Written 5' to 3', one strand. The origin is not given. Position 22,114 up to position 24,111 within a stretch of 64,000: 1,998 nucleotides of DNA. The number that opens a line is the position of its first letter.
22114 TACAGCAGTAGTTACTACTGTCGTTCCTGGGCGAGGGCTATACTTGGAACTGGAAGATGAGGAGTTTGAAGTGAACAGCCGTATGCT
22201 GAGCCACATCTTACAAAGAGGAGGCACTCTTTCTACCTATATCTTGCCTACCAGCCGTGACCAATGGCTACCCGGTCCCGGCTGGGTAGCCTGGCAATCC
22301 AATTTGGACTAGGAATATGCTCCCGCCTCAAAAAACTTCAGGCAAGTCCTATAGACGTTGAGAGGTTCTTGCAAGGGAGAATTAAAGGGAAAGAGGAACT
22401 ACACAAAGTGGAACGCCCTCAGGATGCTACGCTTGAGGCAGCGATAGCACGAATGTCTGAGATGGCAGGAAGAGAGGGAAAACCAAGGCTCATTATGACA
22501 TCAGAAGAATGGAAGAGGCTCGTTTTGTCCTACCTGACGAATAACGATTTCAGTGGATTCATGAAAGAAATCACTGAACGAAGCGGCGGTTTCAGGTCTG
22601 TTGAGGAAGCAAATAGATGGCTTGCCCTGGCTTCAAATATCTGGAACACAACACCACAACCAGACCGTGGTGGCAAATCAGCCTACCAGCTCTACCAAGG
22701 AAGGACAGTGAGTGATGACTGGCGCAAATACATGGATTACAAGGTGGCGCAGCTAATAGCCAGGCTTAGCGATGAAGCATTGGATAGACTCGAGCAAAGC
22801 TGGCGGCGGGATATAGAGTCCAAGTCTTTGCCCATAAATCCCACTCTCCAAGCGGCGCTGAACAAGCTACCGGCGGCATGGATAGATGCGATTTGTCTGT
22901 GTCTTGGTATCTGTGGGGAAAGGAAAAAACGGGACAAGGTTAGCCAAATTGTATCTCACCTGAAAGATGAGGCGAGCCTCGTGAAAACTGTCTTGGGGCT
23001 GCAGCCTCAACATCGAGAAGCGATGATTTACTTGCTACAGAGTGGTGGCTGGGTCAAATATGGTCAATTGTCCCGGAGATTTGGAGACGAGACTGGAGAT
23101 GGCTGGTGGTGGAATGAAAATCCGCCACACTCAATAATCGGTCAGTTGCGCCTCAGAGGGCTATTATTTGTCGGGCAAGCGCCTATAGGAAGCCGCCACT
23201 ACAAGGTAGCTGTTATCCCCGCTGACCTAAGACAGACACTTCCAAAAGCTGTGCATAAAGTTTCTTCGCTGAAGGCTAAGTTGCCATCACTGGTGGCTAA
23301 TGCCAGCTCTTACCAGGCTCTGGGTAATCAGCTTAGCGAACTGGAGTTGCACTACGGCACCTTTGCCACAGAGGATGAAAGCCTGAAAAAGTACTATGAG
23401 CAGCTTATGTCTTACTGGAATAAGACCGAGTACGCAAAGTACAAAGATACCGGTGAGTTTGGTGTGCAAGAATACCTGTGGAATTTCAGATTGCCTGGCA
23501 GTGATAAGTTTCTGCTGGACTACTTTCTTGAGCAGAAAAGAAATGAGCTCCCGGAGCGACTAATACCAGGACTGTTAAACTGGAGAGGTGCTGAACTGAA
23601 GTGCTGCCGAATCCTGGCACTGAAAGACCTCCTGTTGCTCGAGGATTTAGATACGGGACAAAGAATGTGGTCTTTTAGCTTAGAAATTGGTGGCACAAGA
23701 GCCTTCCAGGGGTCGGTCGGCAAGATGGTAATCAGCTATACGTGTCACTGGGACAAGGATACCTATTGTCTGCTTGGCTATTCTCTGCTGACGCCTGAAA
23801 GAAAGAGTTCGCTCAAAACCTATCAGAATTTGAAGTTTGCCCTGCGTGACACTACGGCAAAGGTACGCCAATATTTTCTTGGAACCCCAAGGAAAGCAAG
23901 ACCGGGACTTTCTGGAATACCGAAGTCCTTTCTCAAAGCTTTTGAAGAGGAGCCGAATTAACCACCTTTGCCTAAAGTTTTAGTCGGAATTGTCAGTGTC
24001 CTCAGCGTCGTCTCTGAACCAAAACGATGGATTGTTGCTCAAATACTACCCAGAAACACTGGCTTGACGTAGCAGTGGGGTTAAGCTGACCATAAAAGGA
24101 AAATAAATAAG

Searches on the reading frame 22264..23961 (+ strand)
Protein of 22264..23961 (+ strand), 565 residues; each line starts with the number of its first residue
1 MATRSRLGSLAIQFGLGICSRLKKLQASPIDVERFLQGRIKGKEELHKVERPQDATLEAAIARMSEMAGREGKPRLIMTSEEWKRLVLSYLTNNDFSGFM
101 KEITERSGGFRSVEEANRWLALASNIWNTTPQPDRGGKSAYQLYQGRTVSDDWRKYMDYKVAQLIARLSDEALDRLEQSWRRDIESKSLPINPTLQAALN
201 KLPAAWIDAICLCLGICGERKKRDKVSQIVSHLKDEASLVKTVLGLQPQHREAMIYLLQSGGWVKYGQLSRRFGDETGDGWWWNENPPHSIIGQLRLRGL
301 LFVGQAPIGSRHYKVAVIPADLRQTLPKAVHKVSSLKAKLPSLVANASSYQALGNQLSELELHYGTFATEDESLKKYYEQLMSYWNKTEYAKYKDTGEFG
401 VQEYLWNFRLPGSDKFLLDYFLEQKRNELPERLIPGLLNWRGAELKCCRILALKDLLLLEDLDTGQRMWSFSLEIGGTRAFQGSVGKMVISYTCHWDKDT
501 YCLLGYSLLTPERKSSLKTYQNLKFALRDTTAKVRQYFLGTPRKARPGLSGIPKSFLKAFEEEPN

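Call 3: search_protein_families(library=pfam, proteins=[window:22264-23961:+], max_evalue=1)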
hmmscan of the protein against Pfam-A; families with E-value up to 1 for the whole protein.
window:22264-23961:+ (565 aa): 1 family
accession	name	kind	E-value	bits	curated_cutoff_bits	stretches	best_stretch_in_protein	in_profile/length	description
PF21408.2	MTR4-like_stalk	-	0.04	14.6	24.2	0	346-379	13-47/64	Exosome RNA helicase MTR4-like, stalk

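Call 4: search_protein_families(library=ncbifam, proteins=[window:22264-23961:+], max_evalue=1)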
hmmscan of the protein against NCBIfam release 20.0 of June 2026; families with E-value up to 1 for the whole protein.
window:22264-23961:+ (565 aa): 0 families

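Call 5: search_protein_families(library=padloc, proteins=[window:22264-23961:+], max_evalue=1)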
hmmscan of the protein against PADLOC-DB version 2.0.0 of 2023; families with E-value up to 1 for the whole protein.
window:22264-23961:+ (565 aa): 0 families

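Call 8: find_homologous_proteins(query=window:22264-23961:+)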
Query window:22264-23961:+ (565 aa): 25 proteins with E <= 0.001 among 8000 candidates.
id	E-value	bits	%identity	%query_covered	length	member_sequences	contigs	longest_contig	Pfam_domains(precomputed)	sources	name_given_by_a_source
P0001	0.0e+0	1193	100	92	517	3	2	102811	-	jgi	-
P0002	1.3e-282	957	75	98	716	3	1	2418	-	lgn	-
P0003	4.2e-282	955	75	98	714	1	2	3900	-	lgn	-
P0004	7.8e-282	954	75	98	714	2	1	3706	-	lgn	-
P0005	1.3e-242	825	66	98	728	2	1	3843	-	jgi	jgi:hypothetical protein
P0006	2.7e-209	715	58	98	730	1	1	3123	-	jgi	-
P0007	9.2e-207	706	58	98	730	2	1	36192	-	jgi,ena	-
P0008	5.1e-175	602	50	98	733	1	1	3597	-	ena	-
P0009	1.8e-171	590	63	72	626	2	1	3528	PF25948.1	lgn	-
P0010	1.4e-164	567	62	72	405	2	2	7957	-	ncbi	-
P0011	2.2e-161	557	46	98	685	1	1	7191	-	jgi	jgi:hypothetical protein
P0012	4.5e-138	480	51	73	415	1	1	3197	-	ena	-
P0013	1.7e-134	468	51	73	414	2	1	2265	-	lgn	-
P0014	1.5e-125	438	65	52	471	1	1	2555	-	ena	-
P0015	3.8e-124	434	51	72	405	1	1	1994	-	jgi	jgi:hypothetical protein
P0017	7.5e-120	419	48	73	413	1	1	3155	-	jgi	-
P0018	9.4e-45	172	64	23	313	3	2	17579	-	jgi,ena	-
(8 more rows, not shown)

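Call 15: find_encoding_contigs(protein=P0007, flank=10000, max_places=4)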
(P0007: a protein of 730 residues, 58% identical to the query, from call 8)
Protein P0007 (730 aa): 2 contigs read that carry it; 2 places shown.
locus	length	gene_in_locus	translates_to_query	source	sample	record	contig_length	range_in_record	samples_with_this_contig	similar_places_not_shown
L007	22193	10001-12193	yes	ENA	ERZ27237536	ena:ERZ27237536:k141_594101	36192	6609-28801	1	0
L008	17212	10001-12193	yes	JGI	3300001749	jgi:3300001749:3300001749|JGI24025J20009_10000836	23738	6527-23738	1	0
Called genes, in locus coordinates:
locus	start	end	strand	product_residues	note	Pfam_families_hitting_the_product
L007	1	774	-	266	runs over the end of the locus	PF00106:adh_short, PF08659:KR (weak), PF13561:adh_short_C2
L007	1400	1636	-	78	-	-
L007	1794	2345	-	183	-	PF00872:Transposase_mut, PF10551:MULE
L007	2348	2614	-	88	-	-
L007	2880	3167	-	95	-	PF12836:HHH_3 (weak)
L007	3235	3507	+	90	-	-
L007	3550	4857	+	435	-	PF00079:Serpin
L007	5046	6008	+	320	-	PF06005:ZapB (faint), PF27695:CEP131_C (faint), PF12325:TMF_TATA_bd (faint), PF01166:TSC22 (faint)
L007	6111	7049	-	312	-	PF09752:ABHD18 (faint), PF00561:Abhydrolase_1 (faint), PF00326:Peptidase_S9 (faint)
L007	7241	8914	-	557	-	PF02776:TPP_enzyme_N, PF00205:TPP_enzyme_M, PF02775:TPP_enzyme_C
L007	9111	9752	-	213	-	PF03737:RraA-like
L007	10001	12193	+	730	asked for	-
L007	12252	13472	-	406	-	PF00083:Sugar_tr (faint), PF07690:MFS_1, PF12832:MFS_1_like (weak), PF01306:LacY_symp (faint), PF05977:MFS_3, PF12832:MFS_1_like (weak), PF07690:MFS_1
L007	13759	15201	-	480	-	PF00224:PK, PF02887:PK_C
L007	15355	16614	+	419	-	PF00675:Peptidase_M16, PF05193:Peptidase_M16_C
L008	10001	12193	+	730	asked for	-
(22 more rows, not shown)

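Call 16: find_encoding_contigs(protein=P0003, flank=3000, max_places=4)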
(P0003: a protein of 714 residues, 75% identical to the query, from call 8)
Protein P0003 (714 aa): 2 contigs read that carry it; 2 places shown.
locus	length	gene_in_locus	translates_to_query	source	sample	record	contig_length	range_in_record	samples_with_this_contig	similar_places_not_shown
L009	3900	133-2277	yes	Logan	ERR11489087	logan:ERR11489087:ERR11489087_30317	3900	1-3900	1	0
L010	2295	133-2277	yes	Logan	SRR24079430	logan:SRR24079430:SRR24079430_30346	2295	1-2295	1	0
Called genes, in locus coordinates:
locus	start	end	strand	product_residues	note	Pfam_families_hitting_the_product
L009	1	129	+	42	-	?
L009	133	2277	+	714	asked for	-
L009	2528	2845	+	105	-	-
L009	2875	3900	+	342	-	?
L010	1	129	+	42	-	?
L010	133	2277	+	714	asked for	-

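Call 17: find_encoding_contigs(protein=P0005, flank=3000, max_places=4)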
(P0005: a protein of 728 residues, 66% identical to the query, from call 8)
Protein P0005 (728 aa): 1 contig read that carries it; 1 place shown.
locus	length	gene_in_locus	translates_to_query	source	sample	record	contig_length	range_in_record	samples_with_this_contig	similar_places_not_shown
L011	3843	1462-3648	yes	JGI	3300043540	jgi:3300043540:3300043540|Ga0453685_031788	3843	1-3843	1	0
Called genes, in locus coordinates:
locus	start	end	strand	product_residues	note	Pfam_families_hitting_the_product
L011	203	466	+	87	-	-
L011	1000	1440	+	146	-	PF03682:UPF0158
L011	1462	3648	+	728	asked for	-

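Call 23: find_encoding_contigs(protein=P0018, flank=7000, max_places=4)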
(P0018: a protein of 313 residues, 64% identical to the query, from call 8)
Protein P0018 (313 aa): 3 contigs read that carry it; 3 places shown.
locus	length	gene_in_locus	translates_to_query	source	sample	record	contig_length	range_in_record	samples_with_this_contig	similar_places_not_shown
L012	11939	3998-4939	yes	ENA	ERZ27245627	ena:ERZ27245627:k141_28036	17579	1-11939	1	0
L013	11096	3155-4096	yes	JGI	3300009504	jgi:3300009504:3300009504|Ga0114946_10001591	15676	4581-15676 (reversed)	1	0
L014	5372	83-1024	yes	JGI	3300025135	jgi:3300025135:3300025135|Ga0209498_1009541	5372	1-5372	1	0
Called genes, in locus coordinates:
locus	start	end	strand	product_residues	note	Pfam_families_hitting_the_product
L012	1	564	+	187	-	?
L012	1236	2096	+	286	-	PF02732:ERCC4 (weak)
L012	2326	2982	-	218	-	PF04367:DUF502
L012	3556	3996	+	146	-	PF03682:UPF0158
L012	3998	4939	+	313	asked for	-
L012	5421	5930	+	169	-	PF01844:HNH, PF14279:HNH_5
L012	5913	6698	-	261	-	PF04468:PSP1, PF28472:PSP1_3rd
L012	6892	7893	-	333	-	PF13177:DNA_pol3_delta2, PF09115:DNApol3-delta_C (weak)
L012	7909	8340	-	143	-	PF01850:PIN (weak)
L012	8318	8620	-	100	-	PF02604:PhdYeFM_antitox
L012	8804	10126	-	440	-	PF00278:Orn_DAP_Arg_deC, PF02784:Orn_Arg_deC_N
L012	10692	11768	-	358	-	PF00180:Iso_dh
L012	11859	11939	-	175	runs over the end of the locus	PF06434:Aconitase_2_N, PF00694:Aconitase_C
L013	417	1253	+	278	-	PF02732:ERCC4 (weak)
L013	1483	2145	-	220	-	PF04367:DUF502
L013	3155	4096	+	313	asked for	-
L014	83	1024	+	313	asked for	-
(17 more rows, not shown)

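Call 24: find_encoding_contigs(protein=P0010, flank=7000, max_places=4)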
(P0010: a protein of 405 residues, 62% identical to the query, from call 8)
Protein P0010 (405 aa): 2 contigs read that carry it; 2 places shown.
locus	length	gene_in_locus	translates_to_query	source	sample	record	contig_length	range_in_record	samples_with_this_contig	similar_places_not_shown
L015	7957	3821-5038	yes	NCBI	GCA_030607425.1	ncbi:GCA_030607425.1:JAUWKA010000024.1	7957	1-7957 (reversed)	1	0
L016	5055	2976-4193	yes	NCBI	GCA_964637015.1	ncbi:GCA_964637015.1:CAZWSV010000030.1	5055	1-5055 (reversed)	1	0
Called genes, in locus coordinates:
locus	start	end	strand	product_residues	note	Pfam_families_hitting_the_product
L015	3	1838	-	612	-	?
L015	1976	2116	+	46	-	-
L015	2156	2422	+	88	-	-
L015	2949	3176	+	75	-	PF04014:MazE_antitoxin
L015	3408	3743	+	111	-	-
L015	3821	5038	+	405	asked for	-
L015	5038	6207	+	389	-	PF00515:TPR_1 (faint), PF07719:TPR_2 (faint), PF12895:ANAPC3 (faint), PF13424:TPR_12, PF14559:TPR_19 (weak), PF13432:TPR_16 (weak), PF14559:TPR_19 (weak), PF07929:PRiA4_ORF3, +9 more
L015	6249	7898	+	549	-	PF01833:TIG (faint)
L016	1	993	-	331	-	?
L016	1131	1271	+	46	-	-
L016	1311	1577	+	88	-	-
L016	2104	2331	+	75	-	PF04014:MazE_antitoxin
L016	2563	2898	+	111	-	-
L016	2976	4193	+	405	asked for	-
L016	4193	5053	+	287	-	?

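Call 26: find_homologous_proteins(query=A2, max_evalue=0.001)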
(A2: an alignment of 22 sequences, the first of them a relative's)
Query A2 (22 sequences) (716 aa, profile of the alignment): 357 proteins with E <= 0.001 among 8000 candidates; the best 120 are listed.
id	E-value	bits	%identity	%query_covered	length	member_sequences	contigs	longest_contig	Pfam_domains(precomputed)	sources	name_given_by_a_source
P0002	0.0e+0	1331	100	100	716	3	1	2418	-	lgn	-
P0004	0.0e+0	1320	85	100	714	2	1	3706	-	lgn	-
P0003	0.0e+0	1317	86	100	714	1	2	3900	-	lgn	-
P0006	0.0e+0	1282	61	100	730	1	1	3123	-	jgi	-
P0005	0.0e+0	1272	68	99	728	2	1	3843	-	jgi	jgi:hypothetical protein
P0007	0.0e+0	1271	60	100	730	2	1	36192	-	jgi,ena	-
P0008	0.0e+0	1180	54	100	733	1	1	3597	-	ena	-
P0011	0.0e+0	1045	47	95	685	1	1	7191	-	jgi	jgi:hypothetical protein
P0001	6.1e-254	863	75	72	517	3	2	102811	-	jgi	-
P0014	2.5e-251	854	71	64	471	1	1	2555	-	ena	-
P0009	2.6e-220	752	65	57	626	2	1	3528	PF25948.1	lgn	-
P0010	2.5e-213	729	66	56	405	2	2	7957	-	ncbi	-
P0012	6.4e-209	714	55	57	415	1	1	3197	-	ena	-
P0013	1.0e-207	710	54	57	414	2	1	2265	-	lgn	-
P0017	3.8e-202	692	51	57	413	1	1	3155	-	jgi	-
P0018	3.4e-138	480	63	41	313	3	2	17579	-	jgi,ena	-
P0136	1.1e-128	449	53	42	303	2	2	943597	-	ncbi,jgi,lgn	jgi:hypothetical protein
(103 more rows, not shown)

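Call 28: search_solved_structures(query=A2, max_evalue=10)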
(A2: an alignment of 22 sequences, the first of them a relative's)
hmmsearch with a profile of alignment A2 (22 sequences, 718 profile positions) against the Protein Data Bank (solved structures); distinct sequences matched with E-value up to 10: 2.
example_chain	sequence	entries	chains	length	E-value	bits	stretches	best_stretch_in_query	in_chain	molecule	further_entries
5i5h_A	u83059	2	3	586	0.95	11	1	36-125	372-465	Inner membrane protein YejM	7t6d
6xlp_A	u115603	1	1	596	0.98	10.9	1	36-125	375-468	LPS binding protein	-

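Call 32: find_encoding_contigs(protein=P0136, flank=6000, max_places=3)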
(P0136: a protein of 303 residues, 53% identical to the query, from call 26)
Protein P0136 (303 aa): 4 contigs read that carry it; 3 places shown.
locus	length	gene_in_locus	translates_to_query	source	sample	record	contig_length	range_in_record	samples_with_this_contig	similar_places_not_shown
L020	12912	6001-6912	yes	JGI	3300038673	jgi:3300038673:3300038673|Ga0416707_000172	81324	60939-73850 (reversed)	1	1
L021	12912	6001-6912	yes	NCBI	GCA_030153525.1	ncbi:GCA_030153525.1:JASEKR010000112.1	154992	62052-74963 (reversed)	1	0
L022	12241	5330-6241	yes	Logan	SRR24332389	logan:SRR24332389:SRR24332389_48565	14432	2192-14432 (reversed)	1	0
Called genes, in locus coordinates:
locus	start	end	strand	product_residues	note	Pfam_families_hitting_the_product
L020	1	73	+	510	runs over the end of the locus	-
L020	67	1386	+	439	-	PF12773:DZR (faint), PF13248:Zn_ribbon_3 (faint), PF08401:ArdcN, PF24463:DUF7577 (weak), PF13240:Zn_Ribbon_1 (weak)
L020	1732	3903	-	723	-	-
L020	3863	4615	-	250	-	-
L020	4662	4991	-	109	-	PF01402:RHH_1 (weak)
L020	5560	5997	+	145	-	PF03682:UPF0158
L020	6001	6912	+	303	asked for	-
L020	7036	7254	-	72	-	-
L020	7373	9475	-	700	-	-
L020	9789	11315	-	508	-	-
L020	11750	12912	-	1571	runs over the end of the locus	PF02012:BNR (faint), PF13088:BNR_2 (faint), PF14870:PSII_BNR (faint), PF24316:Tli3 (faint), PF25852:DUF6242_C (faint), PF15902:Sortilin-Vps10, PF06439:3keto-disac_hyd, PF13385:Laminin_G_3 (weak)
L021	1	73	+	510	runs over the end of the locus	-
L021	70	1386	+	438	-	PF12773:DZR (faint), PF13248:Zn_ribbon_3 (faint), PF08401:ArdcN, PF24463:DUF7577 (weak), PF13240:Zn_Ribbon_1 (weak)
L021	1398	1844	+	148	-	-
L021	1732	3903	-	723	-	-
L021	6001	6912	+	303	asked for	-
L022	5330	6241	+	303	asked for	-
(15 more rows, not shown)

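Call 33: search_protein_families(library=pfam, proteins=[P0009, P0002, P0136, L015:5038-6207:+, L015:3408-3743:+, L009:2528-2845:+, L009:2875-3900:+], max_evalue=0.1)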
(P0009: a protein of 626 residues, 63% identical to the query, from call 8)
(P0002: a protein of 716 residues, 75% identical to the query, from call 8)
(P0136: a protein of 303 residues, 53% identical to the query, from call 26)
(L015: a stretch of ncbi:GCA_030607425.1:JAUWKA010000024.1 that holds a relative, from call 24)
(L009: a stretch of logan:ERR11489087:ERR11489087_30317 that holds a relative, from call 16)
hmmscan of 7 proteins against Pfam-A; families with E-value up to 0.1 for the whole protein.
P0009 (626 aa): 0 families

P0002 (716 aa): 0 families

P0136 (303 aa): 0 families

L015:5038-6207:+ (389 aa): 25 families
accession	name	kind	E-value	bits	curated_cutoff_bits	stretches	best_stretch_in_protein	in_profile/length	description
PF07929.16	PRiA4_ORF3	-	6.5e-66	221.8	26.6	1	212-380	2-173/173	Plasmid pRiA4b ORF-3-like protein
PF07719.23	TPR_2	-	2.1e-21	74.6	27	3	114-147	1-34/34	Tetratricopeptide repeat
PF13428.12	TPR_14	-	2.4e-18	65.2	23.5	3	114-156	1-43/44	Tetratricopeptide repeat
PF14559.12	TPR_19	-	2.8e-17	63.2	25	3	65-117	10-62/68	Tetratricopeptide repeat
PF00515.34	TPR_1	-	3.9e-17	61.7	27.8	2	46-77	1-32/34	Tetratricopeptide repeat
PF13424.12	TPR_12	-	1.8e-16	60.5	30.1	2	10-73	5-72/77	Tetratricopeptide repeat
PF13181.12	TPR_8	-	2.8e-16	58.7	25.7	2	47-77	2-32/34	Tetratricopeptide repeat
PF13432.12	TPR_16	-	2e-13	50.9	32.7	2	92-147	9-64/65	Tetratricopeptide repeat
PF13414.12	TPR_11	-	3e-11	43.2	26.8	1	53-90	1-38/42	TPR repeat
PF13431.12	TPR_17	-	9.2e-11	41.6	24.4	2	137-168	2-33/34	Tetratricopeptide repeat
PF13371.12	TPR_9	-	1.1e-08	35.4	35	2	88-150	3-65/73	Tetratricopeptide repeat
PF13176.12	TPR_7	-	2.7e-08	33.7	27.9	0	18-41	9-32/36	Tetratricopeptide repeat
PF23914.1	TPR_CcmH_CycH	-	6.8e-08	32.9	42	1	69-179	39-152/158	Cytochrome c-type biogenesis protein H TPR domain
PF13374.12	TPR_10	-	3.3e-07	30.6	27.5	0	46-73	2-29/42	Tetratricopeptide repeat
PF13174.12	TPR_6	-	2.4e-06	28.2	26.3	0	120-146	6-32/33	Tetratricopeptide repeat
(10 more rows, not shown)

L015:3408-3743:+ (111 aa): 1 family
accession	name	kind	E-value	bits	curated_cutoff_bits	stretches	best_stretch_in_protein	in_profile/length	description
PF19194.5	DUF5869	-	0.0044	17.3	25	1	42-88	7-52/159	Family of unknown function (DUF5869)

L009:2528-2845:+ (105 aa): 0 families

L009:2875-3900:+ (342 aa): 2 families
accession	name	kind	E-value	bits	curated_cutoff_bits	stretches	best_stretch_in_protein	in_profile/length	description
PF05598.16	DUF772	-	1.3e-08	35.2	23.1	1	54-115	1-73/74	Transposase domain (DUF772)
PF01609.27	DDE_Tnp_1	-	0.00052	20.3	23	1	250-333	28-104/200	Transposase DDE domain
